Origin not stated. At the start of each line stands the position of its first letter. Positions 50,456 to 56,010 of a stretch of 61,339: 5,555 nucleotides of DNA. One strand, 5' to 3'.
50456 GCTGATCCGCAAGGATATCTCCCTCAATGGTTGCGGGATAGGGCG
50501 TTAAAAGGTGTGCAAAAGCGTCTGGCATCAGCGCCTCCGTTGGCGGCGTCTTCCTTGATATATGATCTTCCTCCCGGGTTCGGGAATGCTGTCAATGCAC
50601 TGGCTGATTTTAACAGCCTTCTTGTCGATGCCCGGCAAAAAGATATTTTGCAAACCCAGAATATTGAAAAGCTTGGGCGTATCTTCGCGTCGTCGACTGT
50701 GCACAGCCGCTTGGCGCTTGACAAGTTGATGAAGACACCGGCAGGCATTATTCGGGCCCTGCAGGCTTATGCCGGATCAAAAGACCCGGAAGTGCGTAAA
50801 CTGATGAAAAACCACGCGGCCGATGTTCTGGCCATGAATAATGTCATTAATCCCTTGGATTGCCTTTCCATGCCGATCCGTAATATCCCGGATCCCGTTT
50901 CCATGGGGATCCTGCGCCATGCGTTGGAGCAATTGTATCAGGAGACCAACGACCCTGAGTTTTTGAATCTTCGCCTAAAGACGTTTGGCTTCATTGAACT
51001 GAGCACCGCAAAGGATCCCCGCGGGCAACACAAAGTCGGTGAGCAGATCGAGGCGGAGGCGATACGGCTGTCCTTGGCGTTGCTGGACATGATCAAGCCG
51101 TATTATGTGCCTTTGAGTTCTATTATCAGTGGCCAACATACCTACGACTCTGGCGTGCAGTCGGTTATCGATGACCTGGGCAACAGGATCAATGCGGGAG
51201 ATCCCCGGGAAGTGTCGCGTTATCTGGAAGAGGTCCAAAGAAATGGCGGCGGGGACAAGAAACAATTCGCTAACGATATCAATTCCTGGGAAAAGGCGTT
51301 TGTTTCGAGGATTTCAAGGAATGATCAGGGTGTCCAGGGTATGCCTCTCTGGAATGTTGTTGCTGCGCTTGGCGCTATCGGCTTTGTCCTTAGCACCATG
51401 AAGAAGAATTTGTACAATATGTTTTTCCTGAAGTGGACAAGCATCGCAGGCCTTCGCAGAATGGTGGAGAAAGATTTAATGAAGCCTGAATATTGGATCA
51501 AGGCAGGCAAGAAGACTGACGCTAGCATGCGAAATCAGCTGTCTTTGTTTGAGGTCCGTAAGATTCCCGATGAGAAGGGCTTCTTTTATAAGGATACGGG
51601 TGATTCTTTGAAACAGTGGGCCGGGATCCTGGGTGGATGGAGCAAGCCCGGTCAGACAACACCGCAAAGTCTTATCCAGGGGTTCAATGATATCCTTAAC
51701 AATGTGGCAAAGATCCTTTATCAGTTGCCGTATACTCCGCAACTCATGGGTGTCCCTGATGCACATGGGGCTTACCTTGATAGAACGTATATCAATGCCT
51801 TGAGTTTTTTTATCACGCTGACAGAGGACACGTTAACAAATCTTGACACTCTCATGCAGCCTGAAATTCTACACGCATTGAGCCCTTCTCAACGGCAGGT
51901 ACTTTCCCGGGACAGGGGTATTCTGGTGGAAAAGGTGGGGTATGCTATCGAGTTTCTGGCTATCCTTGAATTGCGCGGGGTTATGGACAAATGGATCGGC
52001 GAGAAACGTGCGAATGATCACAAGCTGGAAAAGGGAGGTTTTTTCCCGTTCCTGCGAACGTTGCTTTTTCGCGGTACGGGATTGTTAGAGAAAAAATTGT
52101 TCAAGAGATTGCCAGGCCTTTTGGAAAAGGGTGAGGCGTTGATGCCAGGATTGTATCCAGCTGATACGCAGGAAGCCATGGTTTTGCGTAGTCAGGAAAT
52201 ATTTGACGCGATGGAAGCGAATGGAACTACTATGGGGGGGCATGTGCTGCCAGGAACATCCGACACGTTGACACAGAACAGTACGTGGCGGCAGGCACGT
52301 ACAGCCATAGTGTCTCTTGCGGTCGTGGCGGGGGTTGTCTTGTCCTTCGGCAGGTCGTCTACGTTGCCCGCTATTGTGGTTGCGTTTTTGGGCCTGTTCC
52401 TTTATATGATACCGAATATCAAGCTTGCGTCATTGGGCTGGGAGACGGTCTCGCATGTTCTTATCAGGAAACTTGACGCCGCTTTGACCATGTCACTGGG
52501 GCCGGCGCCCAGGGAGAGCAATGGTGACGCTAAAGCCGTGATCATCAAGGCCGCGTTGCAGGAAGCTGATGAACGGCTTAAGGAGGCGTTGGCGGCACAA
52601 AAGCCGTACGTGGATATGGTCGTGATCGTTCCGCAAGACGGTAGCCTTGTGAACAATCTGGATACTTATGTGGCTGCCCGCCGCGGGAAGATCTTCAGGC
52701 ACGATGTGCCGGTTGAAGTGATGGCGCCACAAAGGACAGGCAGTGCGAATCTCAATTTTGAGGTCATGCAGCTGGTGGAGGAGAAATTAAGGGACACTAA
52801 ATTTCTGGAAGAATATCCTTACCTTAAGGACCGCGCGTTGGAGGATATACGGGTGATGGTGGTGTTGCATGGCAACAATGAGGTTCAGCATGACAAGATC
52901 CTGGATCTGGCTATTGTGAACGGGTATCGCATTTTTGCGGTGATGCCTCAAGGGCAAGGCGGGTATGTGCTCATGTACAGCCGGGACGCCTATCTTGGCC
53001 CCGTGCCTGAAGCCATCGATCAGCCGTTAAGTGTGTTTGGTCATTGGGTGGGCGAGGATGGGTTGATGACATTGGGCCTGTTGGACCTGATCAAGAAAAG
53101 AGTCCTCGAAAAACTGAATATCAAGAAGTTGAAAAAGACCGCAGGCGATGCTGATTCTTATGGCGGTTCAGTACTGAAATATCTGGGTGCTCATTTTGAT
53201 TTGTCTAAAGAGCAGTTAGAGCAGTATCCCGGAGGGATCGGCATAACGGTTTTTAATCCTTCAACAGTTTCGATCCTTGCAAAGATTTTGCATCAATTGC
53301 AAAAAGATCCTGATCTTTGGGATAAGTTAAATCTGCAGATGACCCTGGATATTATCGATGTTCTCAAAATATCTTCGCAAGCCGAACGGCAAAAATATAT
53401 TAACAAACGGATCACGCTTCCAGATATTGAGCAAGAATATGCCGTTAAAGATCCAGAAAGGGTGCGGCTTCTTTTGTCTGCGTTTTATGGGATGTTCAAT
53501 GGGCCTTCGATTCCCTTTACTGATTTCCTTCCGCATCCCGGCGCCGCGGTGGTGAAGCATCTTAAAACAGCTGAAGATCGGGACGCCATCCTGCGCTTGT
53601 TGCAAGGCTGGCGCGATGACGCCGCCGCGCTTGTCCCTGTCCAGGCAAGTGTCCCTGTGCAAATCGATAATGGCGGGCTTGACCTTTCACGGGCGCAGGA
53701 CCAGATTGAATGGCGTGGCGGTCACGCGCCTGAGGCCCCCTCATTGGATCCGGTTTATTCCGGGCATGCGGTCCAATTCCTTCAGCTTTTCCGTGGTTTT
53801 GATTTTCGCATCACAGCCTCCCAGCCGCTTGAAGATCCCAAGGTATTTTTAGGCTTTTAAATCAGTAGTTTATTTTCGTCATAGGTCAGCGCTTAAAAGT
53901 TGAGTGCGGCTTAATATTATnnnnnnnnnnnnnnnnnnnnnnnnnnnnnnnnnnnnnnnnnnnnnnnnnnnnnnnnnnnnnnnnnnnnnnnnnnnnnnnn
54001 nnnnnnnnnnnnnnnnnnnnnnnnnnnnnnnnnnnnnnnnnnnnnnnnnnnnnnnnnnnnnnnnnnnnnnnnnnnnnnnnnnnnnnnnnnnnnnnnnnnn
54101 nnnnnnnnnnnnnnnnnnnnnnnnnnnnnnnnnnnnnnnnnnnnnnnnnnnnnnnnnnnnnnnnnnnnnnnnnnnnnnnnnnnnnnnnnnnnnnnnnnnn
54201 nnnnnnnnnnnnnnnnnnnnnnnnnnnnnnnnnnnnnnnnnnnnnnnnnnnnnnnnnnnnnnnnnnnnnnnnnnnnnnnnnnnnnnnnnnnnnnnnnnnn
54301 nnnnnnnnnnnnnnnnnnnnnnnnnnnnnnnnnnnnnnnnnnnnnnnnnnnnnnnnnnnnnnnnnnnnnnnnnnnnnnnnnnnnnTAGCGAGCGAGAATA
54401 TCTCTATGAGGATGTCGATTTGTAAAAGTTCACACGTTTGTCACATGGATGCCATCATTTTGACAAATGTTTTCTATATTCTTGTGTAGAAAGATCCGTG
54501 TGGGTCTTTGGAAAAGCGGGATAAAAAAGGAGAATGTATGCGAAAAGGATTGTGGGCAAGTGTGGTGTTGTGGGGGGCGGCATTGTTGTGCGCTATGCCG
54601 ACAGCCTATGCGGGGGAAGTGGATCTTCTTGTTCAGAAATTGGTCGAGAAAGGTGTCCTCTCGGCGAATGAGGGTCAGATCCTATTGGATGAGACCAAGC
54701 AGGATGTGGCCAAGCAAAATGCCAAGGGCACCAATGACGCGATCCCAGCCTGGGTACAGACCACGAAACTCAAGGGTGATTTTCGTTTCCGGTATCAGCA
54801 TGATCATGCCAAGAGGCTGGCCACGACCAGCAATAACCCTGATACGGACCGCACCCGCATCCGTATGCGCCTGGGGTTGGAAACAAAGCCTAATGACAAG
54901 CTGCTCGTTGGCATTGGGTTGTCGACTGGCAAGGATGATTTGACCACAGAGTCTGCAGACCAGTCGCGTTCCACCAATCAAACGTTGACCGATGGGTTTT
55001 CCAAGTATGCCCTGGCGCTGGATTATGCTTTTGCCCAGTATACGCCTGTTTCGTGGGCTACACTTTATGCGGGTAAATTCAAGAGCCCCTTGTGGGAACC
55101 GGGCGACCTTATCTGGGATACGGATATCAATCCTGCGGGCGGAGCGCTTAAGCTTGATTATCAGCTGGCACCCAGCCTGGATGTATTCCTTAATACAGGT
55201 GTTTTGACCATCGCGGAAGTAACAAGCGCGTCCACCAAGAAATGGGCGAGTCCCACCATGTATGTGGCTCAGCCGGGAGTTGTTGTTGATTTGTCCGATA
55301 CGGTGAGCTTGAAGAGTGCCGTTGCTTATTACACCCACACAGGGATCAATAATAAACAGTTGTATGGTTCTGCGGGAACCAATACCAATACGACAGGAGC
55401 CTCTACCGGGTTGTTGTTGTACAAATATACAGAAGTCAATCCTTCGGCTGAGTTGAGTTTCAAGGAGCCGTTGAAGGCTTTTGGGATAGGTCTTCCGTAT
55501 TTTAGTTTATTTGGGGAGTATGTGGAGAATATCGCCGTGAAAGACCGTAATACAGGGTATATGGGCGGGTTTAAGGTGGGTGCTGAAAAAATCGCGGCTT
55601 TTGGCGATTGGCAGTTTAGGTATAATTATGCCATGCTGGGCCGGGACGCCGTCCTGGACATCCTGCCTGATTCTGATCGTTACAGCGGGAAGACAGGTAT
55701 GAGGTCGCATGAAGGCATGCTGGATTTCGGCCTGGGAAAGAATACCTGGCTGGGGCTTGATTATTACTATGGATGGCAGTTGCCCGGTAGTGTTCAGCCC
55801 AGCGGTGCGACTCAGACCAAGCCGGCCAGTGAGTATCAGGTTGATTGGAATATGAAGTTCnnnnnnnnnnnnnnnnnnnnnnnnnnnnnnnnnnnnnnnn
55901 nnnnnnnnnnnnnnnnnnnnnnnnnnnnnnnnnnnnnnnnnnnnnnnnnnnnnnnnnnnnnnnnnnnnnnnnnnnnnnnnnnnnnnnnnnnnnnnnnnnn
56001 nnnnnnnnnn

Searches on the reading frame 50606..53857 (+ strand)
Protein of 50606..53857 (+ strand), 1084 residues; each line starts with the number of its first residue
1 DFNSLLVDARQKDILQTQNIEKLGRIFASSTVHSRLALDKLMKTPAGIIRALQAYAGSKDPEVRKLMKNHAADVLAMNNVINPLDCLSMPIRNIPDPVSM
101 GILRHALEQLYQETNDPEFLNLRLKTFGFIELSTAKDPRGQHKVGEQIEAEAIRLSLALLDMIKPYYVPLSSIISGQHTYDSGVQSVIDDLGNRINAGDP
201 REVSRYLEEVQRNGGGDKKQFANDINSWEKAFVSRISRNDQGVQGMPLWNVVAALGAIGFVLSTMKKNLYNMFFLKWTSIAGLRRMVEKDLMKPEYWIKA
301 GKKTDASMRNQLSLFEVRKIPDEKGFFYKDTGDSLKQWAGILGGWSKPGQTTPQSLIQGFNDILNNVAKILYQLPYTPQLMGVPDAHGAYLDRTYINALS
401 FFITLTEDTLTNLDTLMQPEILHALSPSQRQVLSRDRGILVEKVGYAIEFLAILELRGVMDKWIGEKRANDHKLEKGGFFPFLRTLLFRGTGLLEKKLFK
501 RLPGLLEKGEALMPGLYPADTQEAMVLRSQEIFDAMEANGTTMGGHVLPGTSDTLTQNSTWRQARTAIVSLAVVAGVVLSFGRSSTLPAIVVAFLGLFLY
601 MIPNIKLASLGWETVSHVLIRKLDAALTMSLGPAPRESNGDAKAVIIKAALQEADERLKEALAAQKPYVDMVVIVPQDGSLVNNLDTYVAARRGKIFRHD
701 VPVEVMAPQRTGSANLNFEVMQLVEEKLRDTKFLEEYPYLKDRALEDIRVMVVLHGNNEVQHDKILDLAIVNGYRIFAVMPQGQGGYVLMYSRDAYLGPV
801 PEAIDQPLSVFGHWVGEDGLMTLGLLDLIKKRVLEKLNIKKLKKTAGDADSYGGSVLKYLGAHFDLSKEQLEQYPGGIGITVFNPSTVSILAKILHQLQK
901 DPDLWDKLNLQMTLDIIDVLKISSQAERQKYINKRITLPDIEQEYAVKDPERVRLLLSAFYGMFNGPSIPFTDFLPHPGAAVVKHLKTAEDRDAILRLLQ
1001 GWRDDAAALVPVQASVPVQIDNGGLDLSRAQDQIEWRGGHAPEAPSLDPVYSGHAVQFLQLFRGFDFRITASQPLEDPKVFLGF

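Call 55: predict_structure(alignment_id=A5)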
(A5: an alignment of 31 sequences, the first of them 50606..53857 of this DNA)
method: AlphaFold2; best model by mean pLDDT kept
length: 1084 residues; sequences in the alignment: 31
mean_pLDDT: 79.4   pTM: 0.67
mean pLDDT of the five models: 79.4, 78.1, 76.7, 75.6, 74.4
residues with pLDDT >= 90: 358; 70-90: 475; 50-70: 124; < 50: 127
segments of 3 or more residues with pLDDT < 50: 1-6, 78-83, 168-178, 242-247, 299-305, 307-313, 546-549, 1005-1027, 1031-1060, 1065-1080, 1082-1084
pLDDT, mean of each block of 10 residues (from residue 1): 46 81 85 84 84 87 84 60 53 72 89 86 84 87 89 86 58 47 82 80 87 82 86 81 47 63 68 82 83 59 43 64 84 93 84 88 96 93 78 90 94 88 87 92 96 91 83 82 76 89 96 93 96 89 58 64 71 59 55 69 79 91 93 68 83 90 92 93 92 94 95 93 97 96 95 83 89 93 91 92 86 93 87 84 76 83 90 93 95 95 92 91 87 84 73 91 85 91 90 87 46 33 45 43 36 43 46 45 44
secondary structure, 60 per line:
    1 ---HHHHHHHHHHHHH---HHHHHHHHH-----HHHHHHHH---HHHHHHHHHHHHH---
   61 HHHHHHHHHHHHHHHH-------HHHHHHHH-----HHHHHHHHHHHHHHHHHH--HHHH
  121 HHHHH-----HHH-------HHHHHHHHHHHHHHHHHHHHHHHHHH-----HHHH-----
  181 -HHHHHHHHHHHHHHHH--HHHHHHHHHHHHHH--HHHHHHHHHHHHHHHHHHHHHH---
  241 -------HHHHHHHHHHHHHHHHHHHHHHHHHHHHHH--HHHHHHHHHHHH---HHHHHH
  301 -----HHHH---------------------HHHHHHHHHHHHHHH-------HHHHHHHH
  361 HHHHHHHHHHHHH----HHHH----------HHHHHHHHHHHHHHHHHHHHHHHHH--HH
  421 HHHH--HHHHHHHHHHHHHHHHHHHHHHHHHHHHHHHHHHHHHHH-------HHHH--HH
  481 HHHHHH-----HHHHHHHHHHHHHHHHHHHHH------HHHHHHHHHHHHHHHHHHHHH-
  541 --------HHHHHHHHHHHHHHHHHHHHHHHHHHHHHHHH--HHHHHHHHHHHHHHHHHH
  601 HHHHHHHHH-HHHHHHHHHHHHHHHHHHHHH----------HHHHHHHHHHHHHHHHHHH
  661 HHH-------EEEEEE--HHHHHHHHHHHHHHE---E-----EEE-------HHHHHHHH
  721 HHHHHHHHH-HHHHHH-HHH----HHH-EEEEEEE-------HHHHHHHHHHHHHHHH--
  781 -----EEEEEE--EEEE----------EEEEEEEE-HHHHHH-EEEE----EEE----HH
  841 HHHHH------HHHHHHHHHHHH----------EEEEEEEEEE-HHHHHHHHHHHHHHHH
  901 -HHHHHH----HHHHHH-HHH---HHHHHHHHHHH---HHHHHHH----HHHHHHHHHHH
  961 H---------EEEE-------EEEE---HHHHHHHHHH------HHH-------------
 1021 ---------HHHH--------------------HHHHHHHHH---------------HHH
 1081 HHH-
elements in order (helices of 4 or more, strands of 3 or more residues): H4-16 H20-28 H34-41 H45-57 H61-76 H84-91 H97-114 H117-125 H141-166 H172-175 H182-197 H200-213 H216-237 H248-277 H280-291 H295-300 H306-309 H331-345 H353-373 H378-381 H392-416 H419-424 H427-465 H473-476 H479-486 H492-512 H519-539 H549-580 H583-609 H611-631 H642-663 E671-676 H679-692 E703-705 H713-729 H731-736 E749-755 H763-778 E786-791 E794-797 E808-815 H817-822 E824-827 E832-834 H839-845 H852-863 E874-883 H885-900 H902-907 H912-917 H925-935 H939-945 H950-961 E971-974 E982-985 H989-998 H1030-1033 H1054-1062 H1078-1083

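Call 57: fold_search(model_id=the predicted structure, library=pdb)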
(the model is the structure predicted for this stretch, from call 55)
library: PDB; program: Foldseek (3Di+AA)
matches with E <= 10: 418; with E <= 0.001: 0
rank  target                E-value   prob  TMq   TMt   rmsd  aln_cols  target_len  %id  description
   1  4ry2_A                9.9e-02  0.15  0.08  0.11  28.2       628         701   14  Crystal structure of the peptidase-containing ABC transporter PCAT1 (released 2015-07-22)
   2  3brk                  1.0e-01  0.57  0.08  0.19  13.5       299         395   11  Crystal Structure of ADP-Glucose Pyrophosphorylase from Agrobacterium tumefaciens (released 2008-04-22)
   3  5w5t_B                1.4e-01  0.77  0.10  0.22  11.8       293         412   12  Agrobacterium tumefaciens ADP-Glucose Pyrophosphorylase bound to activator ethyl pyruvate (released 2018-11-14)
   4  5dlq_B                1.8e-01  0.15  0.11  0.11  39.0      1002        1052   12  Crystal structure of RanGTP-Exportin 4-eIF5A complex (released 2016-06-22)
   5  4ry2_B                2.5e-01  0.14  0.09  0.12  29.2       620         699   13  Crystal structure of the peptidase-containing ABC transporter PCAT1 (released 2015-07-22)
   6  7tmw_R                2.6e-01  0.23  0.09  0.17  27.8       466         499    9  Cryo-EM structure of the relaxin receptor RXFP1 in complex with heterotrimeric Gs (released 2023-02-15)
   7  4q4a_B                2.6e-01  0.10  0.08  0.12  28.9       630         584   12  Improved model of AMP-PNP bound TM287/288 (released 2014-07-16)
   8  5w6j_G                2.7e-01  0.47  0.08  0.19  14.6       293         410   10  Agrobacterium tumefaciens ADP-glucose pyrophosphorylase (released 2018-11-14)
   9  8ipq_A                2.7e-01  0.14  0.08  0.14  27.7       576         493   10  Cryo-EM structure of heme transporter CydDC from Mycobacterium smegmatis in the inward facing apo state (released 2023-06-14)
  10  2jkr_A                3.0e-01  0.08  0.08  0.10  34.9       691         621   11  AP2 CLATHRIN ADAPTOR CORE with Dileucine peptide RM(phosphoS)QIKRLLSE (released 2008-10-28)
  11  6ysw_A                3.5e-01  0.08  0.07  0.09  25.3       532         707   10  E. coli anaerobic trifunctional enzyme subunit-alpha in complex with coenzyme A (released 2021-05-12)
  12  7ocy_B                3.9e-01  0.09  0.08  0.13  30.5       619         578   11  Enterococcus faecalis EfrCD in complex with a nanobody (released 2022-05-18)
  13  6w2v_B                4.4e-01  0.72  0.09  0.33  14.8       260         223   16  Junction 23, DHR14-DHR18 (released 2020-04-15)
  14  6w2v_A                4.6e-01  0.41  0.07  0.23  13.7       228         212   16  Junction 23, DHR14-DHR18 (released 2020-04-15)
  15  7pks_g                4.8e-01  0.08  0.09  0.10  33.2       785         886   12  Structural basis of Integrator-mediated transcription regulation (released 2021-12-08)
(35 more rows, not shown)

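Call 58: search_solved_structures(query=A5, max_evalue=10)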
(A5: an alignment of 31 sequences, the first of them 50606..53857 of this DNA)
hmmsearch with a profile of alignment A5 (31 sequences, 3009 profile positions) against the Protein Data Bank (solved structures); distinct sequences matched with E-value up to 10: 45.
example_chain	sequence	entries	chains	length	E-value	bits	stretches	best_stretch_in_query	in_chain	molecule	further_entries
4l8j_A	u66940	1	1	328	4.5e-11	43.2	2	855-930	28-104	Putative efflux transporter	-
4dk1_A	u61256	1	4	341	1.4e-09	38.3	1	849-980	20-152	Putative MacA, Multidrug resistance protein mexA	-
4dk0_A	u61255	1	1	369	7.8e-08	32.5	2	849-953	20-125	Putative MacA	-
4tko_B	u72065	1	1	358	8.4e-08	32.4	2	666-774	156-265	EmrA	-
6vej_P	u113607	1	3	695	6.7e-06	26.1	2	877-990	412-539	Probable Resistance-Nodulation-Cell Division (RND) efflux membrane fusion protein,Probable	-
1t5e_A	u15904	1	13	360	2.6e-05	24.1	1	873-979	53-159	Multidrug resistance protein mexA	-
2v4d_A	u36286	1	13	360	2.6e-05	24.1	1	873-979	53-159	MULTIDRUG RESISTANCE PROTEIN MEXA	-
6ta5_D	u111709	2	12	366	2.7e-05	24.1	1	873-979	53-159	MexA family multidrug efflux RND transporter periplasmic adaptor subunit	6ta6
6iok_I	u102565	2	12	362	2.7e-05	24.1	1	873-979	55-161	Multidrug resistance protein MexA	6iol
1vf7_A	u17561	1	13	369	3.1e-05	23.9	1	873-979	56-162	Multidrug resistance protein mexA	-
20yy_D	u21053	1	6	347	3.2e-05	23.8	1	873-993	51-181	Multidrug efflux RND transporter periplasmic adaptor subunit MexJ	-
9j3d_D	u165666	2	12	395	0.00049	19.9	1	858-1089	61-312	RND efflux system, MexC-like protein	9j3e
5nen_A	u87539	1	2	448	0.0027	17.4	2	859-929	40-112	Lipase C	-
3fpp_A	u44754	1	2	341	0.0041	16.8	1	856-937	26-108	Macrolide-specific efflux protein macA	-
9qgy_G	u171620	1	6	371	0.0044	16.7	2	856-939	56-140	Macrolide export protein MacA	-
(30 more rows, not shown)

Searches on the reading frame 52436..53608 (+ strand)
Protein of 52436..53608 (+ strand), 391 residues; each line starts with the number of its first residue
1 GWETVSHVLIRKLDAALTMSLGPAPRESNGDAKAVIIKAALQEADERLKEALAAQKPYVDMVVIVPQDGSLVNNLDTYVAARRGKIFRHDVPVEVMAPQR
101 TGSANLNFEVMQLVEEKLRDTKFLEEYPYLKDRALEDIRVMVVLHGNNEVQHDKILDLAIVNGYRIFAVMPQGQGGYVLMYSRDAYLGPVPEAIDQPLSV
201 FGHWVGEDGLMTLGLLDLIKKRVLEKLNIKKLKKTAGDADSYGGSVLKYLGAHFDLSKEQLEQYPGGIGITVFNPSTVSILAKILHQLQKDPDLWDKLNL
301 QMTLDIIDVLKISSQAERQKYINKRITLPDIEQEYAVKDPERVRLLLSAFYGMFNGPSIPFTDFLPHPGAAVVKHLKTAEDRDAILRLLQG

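Call 67: search_protein_representatives(protein=window:52436-53608:+)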
Query: 391 residues. Proteins with E-value up to 0.001 (for the whole library): 49; up to 1e-10: 40; up to 1e-30: 19. The best 49 are listed.
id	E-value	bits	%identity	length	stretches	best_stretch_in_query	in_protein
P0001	5.4e-255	861.6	100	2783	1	1-391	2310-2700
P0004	2.4e-89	316.5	45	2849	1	1-389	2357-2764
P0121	9.5e-78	278.3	43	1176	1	2-385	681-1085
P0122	3.4e-75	269.9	42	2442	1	29-390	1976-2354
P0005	3.8e-71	256.6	42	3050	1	2-389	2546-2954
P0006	4.5e-70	253.0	42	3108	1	9-380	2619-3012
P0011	3.3e-59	217.3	39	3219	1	47-390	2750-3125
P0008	2.2e-53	198.1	39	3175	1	12-336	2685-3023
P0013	9.3e-53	196.1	37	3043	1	10-379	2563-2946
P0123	1.9e-51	191.7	36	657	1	40-381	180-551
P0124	5.4e-49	183.7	35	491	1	33-354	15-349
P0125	9.6e-47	176.3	35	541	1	25-338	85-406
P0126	6.6e-46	173.5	33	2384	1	15-389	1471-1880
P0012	3.4e-45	171.2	36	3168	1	37-389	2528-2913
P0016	1.4e-42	162.5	35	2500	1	2-382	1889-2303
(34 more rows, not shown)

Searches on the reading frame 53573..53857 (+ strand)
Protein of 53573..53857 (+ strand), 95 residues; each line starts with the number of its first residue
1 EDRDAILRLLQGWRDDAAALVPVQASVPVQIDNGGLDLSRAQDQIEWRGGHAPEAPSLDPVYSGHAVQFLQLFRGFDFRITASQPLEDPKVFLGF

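Call 79: search_protein_families(library=ncbifam, proteins=[window:53573-53857:+], max_evalue=1)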
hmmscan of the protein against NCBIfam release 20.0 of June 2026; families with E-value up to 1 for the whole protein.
seq(95 aa): 0 families

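Call 80: search_protein_families(library=pfam, proteins=[window:53573-53857:+], max_evalue=1)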
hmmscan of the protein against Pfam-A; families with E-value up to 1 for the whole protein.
seq(95 aa): 0 families

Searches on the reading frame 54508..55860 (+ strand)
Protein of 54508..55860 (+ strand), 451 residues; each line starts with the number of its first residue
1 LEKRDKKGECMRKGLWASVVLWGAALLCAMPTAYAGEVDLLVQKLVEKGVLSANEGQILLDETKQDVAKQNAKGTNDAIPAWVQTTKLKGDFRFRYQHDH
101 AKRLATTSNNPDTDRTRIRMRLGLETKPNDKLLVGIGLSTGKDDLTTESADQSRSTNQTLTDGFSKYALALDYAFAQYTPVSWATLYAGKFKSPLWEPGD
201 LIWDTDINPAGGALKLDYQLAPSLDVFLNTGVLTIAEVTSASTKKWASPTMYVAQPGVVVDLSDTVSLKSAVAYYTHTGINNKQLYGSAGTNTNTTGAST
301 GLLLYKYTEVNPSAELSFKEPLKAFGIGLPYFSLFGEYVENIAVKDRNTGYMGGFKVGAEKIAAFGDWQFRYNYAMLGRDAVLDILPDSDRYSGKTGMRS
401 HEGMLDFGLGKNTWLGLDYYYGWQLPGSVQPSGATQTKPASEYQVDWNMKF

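Call 6: search_protein_families(library=pfam, proteins=[window:54508-55860:+], max_evalue=0.01)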
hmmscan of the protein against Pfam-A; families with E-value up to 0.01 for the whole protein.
window:54508-55860:+ (451 aa): 1 family
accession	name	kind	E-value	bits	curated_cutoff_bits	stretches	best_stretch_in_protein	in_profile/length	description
PF16930.11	Porin_5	-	7.3e-45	153.9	22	3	107-286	153-334/535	Putative porin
